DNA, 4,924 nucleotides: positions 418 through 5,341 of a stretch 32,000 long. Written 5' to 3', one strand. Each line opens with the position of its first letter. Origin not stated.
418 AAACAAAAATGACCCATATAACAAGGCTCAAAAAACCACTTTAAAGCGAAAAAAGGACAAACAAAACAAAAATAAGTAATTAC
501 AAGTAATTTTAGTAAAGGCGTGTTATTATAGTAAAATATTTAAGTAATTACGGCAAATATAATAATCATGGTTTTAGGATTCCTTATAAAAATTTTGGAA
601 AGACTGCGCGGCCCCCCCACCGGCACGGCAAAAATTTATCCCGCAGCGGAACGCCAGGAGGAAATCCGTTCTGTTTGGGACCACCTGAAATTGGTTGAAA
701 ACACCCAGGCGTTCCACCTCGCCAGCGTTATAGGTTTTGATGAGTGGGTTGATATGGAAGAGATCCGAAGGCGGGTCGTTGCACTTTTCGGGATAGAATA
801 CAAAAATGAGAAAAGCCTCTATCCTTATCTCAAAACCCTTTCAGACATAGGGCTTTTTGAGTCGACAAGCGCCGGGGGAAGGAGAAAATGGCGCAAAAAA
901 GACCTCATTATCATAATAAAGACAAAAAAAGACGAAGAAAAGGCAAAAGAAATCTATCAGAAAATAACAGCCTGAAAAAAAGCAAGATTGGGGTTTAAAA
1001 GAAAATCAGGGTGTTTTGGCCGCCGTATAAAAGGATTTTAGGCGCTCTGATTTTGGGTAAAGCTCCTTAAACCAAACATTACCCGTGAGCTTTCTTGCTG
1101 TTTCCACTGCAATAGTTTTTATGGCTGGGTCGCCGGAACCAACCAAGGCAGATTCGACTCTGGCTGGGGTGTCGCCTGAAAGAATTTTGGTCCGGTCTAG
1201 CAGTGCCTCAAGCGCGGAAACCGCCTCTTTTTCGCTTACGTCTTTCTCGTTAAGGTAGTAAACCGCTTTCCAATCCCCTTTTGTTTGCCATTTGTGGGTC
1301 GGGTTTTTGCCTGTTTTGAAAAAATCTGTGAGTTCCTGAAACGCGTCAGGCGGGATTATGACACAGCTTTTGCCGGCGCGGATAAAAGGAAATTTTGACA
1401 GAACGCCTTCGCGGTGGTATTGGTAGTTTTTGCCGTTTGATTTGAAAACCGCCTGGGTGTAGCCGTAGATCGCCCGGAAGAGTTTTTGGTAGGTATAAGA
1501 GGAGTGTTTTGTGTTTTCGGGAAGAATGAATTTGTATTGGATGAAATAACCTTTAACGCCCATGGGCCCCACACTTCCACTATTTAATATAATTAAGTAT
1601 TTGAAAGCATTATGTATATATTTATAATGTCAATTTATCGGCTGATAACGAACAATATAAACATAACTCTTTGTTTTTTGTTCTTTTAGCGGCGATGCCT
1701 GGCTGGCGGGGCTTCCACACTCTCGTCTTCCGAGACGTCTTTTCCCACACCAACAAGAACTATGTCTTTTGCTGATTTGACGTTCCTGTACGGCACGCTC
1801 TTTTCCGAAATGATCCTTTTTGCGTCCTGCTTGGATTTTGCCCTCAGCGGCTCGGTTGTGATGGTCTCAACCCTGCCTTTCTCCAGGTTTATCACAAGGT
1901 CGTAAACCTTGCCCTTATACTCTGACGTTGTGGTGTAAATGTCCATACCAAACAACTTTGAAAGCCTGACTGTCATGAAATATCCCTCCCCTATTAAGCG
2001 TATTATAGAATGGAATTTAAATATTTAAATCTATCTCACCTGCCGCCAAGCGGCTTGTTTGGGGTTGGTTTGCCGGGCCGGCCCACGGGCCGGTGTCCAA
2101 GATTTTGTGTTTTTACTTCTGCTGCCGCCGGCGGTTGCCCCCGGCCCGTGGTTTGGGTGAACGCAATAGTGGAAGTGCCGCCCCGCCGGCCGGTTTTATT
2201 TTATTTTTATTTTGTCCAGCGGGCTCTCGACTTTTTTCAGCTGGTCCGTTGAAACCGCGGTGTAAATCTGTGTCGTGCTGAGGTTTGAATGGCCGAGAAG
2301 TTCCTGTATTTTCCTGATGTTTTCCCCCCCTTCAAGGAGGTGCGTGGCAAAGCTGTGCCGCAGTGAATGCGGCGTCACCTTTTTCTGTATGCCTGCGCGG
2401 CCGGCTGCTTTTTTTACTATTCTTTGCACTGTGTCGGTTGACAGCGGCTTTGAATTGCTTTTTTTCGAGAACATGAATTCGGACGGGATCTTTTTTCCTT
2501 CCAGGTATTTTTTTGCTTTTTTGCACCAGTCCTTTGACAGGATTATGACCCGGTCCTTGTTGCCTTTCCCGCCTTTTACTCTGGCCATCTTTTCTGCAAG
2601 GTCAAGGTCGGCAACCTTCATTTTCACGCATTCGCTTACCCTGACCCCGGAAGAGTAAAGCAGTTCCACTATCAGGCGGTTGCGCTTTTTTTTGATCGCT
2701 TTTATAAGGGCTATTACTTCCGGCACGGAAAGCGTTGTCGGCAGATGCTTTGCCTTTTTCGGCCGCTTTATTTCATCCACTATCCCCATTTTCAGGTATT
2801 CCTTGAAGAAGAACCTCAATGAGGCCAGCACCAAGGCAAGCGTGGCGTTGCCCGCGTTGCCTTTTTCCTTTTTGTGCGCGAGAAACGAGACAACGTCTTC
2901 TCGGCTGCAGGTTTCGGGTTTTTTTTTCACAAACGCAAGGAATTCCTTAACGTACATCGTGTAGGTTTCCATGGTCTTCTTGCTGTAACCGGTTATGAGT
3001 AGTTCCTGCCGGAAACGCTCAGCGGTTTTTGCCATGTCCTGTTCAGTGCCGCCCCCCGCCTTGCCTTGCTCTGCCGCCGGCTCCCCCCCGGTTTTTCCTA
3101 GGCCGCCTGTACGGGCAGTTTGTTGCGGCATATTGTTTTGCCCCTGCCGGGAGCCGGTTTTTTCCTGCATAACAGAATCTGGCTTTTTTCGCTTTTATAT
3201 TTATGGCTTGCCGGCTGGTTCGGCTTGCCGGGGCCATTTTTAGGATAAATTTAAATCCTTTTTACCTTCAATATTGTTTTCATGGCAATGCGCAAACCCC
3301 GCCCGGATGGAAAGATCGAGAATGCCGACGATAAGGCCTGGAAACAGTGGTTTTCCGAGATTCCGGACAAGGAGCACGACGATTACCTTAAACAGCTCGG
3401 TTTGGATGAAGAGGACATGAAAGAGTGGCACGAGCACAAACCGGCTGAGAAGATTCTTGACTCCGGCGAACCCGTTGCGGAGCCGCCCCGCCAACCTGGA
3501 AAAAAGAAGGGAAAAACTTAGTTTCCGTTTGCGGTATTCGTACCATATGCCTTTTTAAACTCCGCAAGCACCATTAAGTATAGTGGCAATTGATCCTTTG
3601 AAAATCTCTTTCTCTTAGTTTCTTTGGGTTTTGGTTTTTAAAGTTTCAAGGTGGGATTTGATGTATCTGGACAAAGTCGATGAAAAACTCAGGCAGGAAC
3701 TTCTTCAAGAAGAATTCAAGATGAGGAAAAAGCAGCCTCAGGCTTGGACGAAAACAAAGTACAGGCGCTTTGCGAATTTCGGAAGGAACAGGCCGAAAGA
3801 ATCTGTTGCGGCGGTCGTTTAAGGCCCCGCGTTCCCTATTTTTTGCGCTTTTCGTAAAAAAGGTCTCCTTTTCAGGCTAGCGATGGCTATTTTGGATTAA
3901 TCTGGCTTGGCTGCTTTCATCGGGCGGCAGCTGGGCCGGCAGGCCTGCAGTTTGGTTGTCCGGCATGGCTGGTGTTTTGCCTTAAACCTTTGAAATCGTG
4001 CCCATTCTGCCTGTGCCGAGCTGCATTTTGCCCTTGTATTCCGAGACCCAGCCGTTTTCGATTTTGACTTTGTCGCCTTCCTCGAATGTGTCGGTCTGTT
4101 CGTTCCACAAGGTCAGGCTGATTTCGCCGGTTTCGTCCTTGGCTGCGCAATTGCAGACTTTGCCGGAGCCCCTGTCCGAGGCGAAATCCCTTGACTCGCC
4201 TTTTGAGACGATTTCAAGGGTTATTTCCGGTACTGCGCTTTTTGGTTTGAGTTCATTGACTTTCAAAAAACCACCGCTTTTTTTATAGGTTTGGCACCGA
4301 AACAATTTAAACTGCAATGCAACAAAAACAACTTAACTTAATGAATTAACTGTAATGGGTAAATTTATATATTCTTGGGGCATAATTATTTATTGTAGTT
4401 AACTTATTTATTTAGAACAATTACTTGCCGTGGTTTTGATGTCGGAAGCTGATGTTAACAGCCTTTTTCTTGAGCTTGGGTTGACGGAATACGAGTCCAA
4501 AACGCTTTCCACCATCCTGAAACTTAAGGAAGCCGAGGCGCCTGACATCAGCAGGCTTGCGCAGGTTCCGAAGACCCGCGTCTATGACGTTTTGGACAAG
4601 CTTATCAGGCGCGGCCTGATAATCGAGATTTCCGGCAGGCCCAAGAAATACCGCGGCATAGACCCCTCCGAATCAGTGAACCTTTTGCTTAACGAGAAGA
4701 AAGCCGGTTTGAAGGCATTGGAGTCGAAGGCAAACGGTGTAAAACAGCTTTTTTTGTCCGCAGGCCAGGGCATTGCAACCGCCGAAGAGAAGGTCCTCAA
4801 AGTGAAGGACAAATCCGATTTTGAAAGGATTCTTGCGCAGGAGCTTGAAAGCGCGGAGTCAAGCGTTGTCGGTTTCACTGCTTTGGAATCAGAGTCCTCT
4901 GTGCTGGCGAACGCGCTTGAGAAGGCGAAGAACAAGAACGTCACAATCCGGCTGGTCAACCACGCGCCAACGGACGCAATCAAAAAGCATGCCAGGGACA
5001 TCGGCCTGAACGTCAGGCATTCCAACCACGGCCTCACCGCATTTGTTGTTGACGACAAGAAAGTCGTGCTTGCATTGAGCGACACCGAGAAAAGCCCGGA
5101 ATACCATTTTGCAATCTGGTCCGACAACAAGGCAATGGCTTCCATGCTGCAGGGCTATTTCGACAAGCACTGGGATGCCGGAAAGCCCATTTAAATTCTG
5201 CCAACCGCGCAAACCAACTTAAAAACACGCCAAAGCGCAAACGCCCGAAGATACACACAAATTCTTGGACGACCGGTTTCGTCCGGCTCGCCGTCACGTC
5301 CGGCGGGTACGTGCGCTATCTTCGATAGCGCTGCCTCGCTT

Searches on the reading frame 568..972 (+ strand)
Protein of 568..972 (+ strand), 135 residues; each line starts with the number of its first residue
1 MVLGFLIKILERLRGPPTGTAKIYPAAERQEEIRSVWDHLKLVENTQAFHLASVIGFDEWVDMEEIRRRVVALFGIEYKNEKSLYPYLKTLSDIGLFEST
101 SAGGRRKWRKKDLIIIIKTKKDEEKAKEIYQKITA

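Call 15: search_protein_families(library=pfam, proteins=[window:568-972:+], max_evalue=0.01)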
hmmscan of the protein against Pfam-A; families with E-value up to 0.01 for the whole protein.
window:568-972:+ (135 aa): 1 family
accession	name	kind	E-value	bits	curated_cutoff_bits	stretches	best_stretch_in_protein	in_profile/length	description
PF03551.20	PadR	-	0.0059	17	27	0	65-107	14-61/75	Transcriptional regulator PadR-like family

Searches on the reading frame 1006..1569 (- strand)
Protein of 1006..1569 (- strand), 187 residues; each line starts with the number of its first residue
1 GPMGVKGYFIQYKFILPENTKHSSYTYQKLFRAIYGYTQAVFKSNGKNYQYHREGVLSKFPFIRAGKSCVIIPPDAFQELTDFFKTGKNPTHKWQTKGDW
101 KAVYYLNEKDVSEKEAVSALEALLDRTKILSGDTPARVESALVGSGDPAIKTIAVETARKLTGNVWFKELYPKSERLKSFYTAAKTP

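Call 53: find_encoding_contigs(protein=window:1006-1569:-, flank=10000, max_places=4)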
Protein window:1006-1569:- (187 aa): no gene with exactly this product is on record in the collection.

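Call 74: search_protein_families(library=pfam, proteins=[window:1006-1569:-], max_evalue=0.01)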
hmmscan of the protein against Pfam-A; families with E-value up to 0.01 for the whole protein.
window:1006-1569:- (187 aa): 0 families

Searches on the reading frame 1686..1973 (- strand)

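Call 74: search_protein_families(library=pfam, proteins=[window:1686-1973:-], max_evalue=0.01)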
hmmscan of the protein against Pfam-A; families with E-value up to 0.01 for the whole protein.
window:1686-1973:- (95 aa): 1 family
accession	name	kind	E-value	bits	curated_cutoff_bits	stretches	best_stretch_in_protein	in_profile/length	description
PF05239.21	PRC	-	3.6e-10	40.1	21.2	1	2-79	4-76/78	PRC-barrel domain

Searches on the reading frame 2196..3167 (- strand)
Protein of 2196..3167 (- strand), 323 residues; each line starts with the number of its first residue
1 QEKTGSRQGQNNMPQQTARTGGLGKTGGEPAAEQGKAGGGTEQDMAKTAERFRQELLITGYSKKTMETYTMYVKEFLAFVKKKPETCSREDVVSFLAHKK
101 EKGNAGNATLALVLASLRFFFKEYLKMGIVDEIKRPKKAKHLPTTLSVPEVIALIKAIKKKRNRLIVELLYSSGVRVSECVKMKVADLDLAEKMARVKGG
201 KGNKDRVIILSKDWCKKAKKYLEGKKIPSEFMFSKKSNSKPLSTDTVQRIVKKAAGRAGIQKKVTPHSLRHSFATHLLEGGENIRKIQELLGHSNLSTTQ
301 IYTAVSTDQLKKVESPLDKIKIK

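Call 15: search_protein_families(library=pfam, proteins=[window:2196-3167:-], max_evalue=0.01)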
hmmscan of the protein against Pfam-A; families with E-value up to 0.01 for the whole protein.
window:2196-3167:- (323 aa): 3 families
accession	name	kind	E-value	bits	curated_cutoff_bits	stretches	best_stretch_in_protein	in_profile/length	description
PF00589.27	Phage_integrase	-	6.1e-45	153.5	27.1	1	150-306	7-169/172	Phage integrase family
PF13495.12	Phage_int_SAM_4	-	1.3e-16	61.2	27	1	50-126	3-80/85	Phage integrase, N-terminal SAM-like domain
PF02899.23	Phage_int_SAM_1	-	2.4e-10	41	22.3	1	50-123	2-78/83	Phage integrase, N-terminal SAM-like domain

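Call 55: find_encoding_contigs(protein=window:2196-3167:-, flank=10000, max_places=4)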
Protein window:2196-3167:- (323 aa): no gene with exactly this product is on record in the collection.

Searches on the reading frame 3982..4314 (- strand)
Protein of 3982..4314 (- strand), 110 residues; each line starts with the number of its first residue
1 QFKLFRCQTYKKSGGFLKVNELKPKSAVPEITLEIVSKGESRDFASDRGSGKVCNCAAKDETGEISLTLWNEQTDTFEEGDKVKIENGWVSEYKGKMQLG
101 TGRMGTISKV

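Call 15: search_protein_families(library=pfam, proteins=[window:3982-4314:-], max_evalue=0.01)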
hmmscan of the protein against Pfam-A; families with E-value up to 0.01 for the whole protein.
window:3982-4314:- (110 aa): 2 families
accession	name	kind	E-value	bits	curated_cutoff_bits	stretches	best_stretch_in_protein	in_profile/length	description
PF21473.3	Ssb-like_OB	-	8.4e-11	42.4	24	1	35-108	14-96/97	Single-stranded DNA binding protein Ssb-like, OB fold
PF01336.31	tRNA_anti-codon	-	1.7e-08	34.7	27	1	45-99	11-67/75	OB-fold nucleic acid binding domain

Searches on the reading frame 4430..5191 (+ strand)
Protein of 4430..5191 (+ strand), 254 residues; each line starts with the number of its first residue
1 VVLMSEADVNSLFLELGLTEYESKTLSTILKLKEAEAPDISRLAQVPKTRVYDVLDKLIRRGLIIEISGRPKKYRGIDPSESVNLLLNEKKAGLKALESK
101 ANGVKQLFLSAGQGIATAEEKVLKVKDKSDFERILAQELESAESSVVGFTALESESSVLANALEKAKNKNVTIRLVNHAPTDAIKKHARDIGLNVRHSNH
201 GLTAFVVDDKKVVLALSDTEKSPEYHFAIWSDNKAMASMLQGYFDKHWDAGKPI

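Call 15: search_protein_families(library=pfam, proteins=[window:4430-5191:+], max_evalue=0.01)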
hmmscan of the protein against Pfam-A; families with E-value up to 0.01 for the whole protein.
window:4430-5191:+ (254 aa): 2 families
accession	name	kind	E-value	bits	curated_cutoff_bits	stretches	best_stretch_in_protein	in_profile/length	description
PF01978.25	TrmB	-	3.5e-19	68.9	25.6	1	15-79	3-67/68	Sugar-specific transcriptional regulator TrmB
PF11495.14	Regulator_TrmB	-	0.00018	21.3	22.2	1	131-252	11-133/233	Archaeal transcriptional regulator TrmB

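Call 31: find_homologous_proteins(query=window:4430-5191:+, max_evalue=1e-10)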
Query window:4430-5191:+ (254 aa): 391 proteins with E <= 1e-10 among 1451 candidates; the best 120 are listed.
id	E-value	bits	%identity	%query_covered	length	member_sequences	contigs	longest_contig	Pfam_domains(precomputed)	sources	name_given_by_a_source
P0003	5.4e-155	532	100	99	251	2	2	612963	PF01978.26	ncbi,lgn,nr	ncbi:MAG: TrmB family transcriptional regulator [Candidatus Diapherotrites archaeon]|nr:TrmB family 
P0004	2.9e-132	457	84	99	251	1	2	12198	PF01978.26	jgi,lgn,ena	-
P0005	3.8e-83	297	56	99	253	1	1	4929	PF01978.26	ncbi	-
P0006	1.3e-82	295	58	98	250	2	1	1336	PF01978.26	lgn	-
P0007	2.8e-80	287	55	91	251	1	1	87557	PF01978.26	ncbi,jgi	-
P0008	1.2e-76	275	54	96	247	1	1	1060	PF01978.26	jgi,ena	-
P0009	2.0e-76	275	55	99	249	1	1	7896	PF01978.26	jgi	-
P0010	3.3e-76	274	54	98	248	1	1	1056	PF01978.26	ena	-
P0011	3.4e-76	274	53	99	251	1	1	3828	PF01978.26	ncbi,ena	-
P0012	4.8e-76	273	56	92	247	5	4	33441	PF01978.26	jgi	-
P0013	1.6e-75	272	56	91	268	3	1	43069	PF01978.26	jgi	jgi:sugar-specific transcriptional regulator TrmB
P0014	5.8e-75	270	54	98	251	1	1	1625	PF01978.26,PF13091.13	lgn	-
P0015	1.4e-74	269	53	99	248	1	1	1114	PF01978.26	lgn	-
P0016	2.4e-74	268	53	98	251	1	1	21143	PF01978.26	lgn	-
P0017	9.3e-74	266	51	97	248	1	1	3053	PF01978.26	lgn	-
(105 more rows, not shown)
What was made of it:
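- The identical TrmB-family protein is named as Candidatus Diapherotrites in NCBI (call 31).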

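Call 32: find_encoding_contigs(protein=P0004, flank=10000, max_places=6)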
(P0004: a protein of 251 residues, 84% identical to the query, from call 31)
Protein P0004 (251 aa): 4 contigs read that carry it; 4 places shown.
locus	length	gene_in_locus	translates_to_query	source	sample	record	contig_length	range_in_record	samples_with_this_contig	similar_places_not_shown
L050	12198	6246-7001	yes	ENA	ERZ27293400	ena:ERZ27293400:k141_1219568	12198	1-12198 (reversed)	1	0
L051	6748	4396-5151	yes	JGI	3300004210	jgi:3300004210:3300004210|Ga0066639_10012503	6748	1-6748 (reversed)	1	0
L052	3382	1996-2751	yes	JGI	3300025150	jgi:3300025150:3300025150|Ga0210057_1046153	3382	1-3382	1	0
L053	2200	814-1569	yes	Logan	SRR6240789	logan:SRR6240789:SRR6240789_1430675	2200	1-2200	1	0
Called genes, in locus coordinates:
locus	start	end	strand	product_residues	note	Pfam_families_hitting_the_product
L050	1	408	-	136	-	?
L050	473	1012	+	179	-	PF01994:Trm56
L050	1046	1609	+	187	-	PF02002:TFIIE_alpha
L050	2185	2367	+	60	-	-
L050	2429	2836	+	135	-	-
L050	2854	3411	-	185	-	-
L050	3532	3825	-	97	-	PF05239:PRC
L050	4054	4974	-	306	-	PF02899:Phage_int_SAM_1, PF13495:Phage_int_SAM_4, PF00589:Phage_integrase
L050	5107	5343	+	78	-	-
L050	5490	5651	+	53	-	-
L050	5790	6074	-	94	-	PF21473:OB_Ssb-like, PF01336:tRNA_anti-codon (weak)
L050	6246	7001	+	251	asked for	PF01978:TrmB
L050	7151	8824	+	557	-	PF00749:tRNA-synt_1c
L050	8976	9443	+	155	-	-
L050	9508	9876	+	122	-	PF01248:Ribosomal_L7Ae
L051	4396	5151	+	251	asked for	PF01978:TrmB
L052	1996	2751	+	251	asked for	PF01978:TrmB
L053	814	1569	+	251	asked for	PF01978:TrmB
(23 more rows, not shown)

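Call 56: find_encoding_contigs(protein=P0003, flank=10000, max_places=4)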
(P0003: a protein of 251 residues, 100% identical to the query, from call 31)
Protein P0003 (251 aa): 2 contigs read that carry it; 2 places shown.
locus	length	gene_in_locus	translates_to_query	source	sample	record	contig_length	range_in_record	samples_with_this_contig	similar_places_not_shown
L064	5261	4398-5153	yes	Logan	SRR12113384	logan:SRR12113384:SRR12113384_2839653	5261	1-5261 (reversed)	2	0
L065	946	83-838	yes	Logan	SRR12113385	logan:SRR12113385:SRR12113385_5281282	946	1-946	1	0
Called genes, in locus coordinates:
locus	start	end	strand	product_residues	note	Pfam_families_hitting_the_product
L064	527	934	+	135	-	-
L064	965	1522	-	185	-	-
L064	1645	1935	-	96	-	PF05239:PRC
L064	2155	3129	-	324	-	PF02899:Phage_int_SAM_1, PF13495:Phage_int_SAM_4, PF00589:Phage_integrase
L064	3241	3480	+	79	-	-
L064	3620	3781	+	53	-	-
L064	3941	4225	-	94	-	PF21473:OB_Ssb-like, PF01336:tRNA_anti-codon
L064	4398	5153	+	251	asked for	PF01978:TrmB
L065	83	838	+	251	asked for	PF01978:TrmB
